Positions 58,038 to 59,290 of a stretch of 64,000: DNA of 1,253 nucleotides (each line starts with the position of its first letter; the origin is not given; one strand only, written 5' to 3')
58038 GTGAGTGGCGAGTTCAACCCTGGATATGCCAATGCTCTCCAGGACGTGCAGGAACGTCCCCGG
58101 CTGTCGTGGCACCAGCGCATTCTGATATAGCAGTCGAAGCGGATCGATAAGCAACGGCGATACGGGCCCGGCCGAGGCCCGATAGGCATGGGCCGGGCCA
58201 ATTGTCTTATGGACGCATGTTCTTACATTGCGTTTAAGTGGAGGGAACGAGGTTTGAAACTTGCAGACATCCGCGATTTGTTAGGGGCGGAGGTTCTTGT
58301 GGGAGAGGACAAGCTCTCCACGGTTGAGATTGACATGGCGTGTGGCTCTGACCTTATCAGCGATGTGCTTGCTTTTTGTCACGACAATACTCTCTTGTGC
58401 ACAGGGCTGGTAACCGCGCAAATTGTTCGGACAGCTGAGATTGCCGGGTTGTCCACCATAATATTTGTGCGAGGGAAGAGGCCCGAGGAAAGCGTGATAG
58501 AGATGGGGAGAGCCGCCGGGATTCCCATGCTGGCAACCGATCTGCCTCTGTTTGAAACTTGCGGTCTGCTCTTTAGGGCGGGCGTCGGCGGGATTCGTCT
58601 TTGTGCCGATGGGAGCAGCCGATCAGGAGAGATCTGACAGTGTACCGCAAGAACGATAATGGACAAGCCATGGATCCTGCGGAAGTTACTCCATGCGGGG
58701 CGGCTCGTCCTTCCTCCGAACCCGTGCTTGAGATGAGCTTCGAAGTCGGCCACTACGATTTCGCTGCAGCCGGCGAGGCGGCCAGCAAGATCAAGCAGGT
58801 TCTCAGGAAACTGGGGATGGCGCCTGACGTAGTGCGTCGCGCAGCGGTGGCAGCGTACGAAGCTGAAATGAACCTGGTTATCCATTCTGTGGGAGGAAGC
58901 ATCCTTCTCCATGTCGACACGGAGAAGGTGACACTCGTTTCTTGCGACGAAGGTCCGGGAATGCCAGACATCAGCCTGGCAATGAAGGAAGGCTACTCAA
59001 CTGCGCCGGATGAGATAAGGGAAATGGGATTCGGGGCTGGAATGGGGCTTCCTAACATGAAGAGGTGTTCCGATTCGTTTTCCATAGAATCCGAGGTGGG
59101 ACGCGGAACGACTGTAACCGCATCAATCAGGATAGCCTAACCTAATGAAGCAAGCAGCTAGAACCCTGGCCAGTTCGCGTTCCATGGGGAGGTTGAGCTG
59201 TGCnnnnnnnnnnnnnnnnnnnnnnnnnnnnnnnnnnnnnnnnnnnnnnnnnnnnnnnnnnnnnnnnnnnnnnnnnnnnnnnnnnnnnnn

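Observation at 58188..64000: Sensory [FeFe]-hydrogenase-like signalling cluster (2x DRTGG, 2x GHKL ATPase, HydS-like, PHP, RseC) ending in Rex and a multiheme cytochrome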

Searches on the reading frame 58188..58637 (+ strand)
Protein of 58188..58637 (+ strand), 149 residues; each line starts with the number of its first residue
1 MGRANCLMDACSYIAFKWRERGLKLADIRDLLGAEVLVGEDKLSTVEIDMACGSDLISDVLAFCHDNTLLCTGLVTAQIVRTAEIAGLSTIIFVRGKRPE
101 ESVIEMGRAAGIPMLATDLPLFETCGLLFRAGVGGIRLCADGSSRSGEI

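Call 3: search_protein_families(library=pfam, proteins=[window:58188-58637:+], max_evalue=0.01)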
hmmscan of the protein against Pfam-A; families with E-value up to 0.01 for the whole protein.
window:58188-58637:+ (149 aa): 1 family
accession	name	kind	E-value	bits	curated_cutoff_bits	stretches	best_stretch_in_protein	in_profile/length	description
PF07085.17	DRTGG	-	4.8e-07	30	25.2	1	27-127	1-101/105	DRTGG domain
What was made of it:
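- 58254..58637 (+): DRTGG-domain protein a (127 aa from TTG 58254; the longest ORF starts at 58188). Pfam DRTGG, E 4.8e-07 (call 3).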

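Call 10: search_protein_families(library=ncbifam, proteins=[window:58188-58637:+], max_evalue=0.01)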
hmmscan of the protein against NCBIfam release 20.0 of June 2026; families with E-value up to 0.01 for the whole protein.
window:58188-58637:+ (149 aa): 0 families

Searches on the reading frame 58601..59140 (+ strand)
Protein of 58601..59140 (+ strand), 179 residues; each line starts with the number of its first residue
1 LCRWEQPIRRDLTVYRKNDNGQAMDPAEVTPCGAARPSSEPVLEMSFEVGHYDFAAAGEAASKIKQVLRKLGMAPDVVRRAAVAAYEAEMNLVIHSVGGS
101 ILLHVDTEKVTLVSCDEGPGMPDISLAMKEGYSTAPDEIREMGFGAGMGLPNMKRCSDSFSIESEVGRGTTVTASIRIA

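Call 3: search_protein_families(library=pfam, proteins=[window:58601-59140:+], max_evalue=0.01)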
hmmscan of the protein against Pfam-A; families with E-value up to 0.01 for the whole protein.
window:58601-59140:+ (179 aa): 2 families
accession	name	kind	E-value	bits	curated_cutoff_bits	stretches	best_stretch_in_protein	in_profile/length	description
PF02518.31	HATPase_c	-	1e-09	39.3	26.4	1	89-177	14-108/111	Histidine kinase-, DNA gyrase B-, and HSP90-like ATPase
PF13581.12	HATPase_c_2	-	1.6e-09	38.3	27.4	1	57-175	8-126/127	Histidine kinase-like ATPase domain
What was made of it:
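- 58640..59140 (+): GHKL1: SpoIIAB/RsbW-like serine-kinase-type ATPase (166 aa from GTG 58640; alternative starts at 58670 and 58733). Pfam HATPase_c and HATPase_c_2 (call 3).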

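Call 10: search_protein_families(library=ncbifam, proteins=[window:58601-59140:+], max_evalue=0.01)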
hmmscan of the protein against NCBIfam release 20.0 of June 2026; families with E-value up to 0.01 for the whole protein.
window:58601-59140:+ (179 aa): 3 families
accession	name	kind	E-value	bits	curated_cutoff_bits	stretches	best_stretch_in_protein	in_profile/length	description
TIGR01925.2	spIIAB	equivalog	3.8e-12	46.3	135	1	78-175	35-133/137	anti-sigma F factor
NF041045.1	RsbA_anti_sig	subfamily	0.00028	20.2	210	1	22-175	160-301/303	anti-sigma factor RsbA family regulatory protein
NF010076.0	PRK13557.1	subfamily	0.00054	18.5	631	1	107-173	322-389/540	histidine kinase famiy protein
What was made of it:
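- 58640..59140 (+): TIGR01925 spIIAB scores 46 bits, below its cut-off (call 10).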

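Call 56: search_solved_structures(query=window:58670-59140:+, max_evalue=0.01)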
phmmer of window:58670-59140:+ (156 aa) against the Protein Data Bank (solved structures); distinct sequences matched with E-value up to 0.01: 4.
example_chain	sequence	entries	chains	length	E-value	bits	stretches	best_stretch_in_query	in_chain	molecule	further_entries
1til_A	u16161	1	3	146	2e-06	31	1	48-150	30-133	Anti-sigma F factor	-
1l0o_A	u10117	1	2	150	2.2e-06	30.9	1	48-150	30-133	Anti-sigma F factor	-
1tid_A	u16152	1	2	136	2.3e-06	30.8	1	48-149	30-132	Anti-sigma F factor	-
1th8_A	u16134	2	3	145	2.6e-06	30.7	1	48-150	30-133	Anti-sigma F factor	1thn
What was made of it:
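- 58640..59140 (+): Its only PDB relatives are anti-sigma F factor, E 2e-06 (call 56).
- On Partner-switching module: Best solved relatives are SpoIIAB, E 2e-06 (call 56).
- GHKL1's only solved relatives are SpoIIAB (call 56). GHKL1 is SpoIIAB-like (call 56). GHKL1 is closest to a protein kinase/anti-sigma factor (call 56).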
